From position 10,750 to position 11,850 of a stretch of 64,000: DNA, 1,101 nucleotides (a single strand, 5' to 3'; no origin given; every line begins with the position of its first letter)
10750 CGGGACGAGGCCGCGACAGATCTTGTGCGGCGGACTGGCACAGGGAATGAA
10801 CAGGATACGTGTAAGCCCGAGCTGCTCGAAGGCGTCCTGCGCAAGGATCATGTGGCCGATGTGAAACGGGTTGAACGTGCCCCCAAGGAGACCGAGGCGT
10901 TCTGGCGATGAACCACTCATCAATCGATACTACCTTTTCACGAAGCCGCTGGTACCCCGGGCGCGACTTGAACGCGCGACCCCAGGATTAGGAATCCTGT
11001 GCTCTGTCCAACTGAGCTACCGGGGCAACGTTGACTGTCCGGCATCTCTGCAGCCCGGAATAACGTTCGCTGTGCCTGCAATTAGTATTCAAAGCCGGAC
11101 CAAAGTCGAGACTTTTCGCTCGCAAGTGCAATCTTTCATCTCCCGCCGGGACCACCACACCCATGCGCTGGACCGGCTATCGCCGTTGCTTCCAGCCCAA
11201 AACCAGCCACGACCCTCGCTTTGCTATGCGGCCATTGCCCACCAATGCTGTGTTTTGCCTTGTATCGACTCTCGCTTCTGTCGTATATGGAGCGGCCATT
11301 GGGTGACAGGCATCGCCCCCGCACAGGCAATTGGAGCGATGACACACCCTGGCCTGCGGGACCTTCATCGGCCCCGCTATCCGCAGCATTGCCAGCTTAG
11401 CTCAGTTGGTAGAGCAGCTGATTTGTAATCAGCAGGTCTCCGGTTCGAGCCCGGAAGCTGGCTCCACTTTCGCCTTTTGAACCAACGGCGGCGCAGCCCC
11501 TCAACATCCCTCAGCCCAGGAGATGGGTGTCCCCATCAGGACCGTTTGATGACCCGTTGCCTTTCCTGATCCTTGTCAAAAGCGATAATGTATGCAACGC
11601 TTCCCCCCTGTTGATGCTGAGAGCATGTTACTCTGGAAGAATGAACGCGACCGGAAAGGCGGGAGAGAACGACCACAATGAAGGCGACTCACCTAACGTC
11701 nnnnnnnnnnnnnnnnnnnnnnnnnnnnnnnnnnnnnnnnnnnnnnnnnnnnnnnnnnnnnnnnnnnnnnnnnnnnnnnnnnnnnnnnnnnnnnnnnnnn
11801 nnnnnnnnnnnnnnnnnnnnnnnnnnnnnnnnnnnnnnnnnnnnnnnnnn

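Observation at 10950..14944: Divergent tRNA pair with a 364-bp spacer, followed by two tandem signal-less BNR-repeat β-propeller paralogues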

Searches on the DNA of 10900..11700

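Call 9: search_rna_families(source=window, start=10900, end=11700, threshold=evalue, max_evalue=10)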
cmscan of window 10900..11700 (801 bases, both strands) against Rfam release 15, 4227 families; matches with E-value up to 10: 7.
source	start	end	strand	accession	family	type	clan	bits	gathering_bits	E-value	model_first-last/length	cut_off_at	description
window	11391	11463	+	RF00005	tRNA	Gene; tRNA;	CL00001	69.9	29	4.2e-15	1-71/71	no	tRNA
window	10953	11026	-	RF00005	tRNA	Gene; tRNA;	CL00001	66.3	29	4e-14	1-71/71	no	tRNA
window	10952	11026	+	RF04354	Plastid-ycf2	Cis-reg;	-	19.2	65.7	0.4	1-75/75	no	Plastid-ycf2 5UTR RNA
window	11391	11464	-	RF04354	Plastid-ycf2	Cis-reg;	-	18.9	65.7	0.48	1-75/75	no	Plastid-ycf2 5UTR RNA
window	11474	11543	-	RF01132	sR48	Gene; snRNA; snoRNA; CD-box;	-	18.6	40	1.4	1-59/59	no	Small nucleolar RNA sR48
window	11348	11463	-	RF01966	RMST_5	Gene; lncRNA;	-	13.8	58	4.9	1-128/128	no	Rhabdomyosarcoma 2 associated transcript conserved region 5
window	11356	11374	-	RF01151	snoU82P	Gene; snRNA; snoRNA; CD-box;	-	10.4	42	7.3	1-55/55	no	Small nucleolar RNA U82P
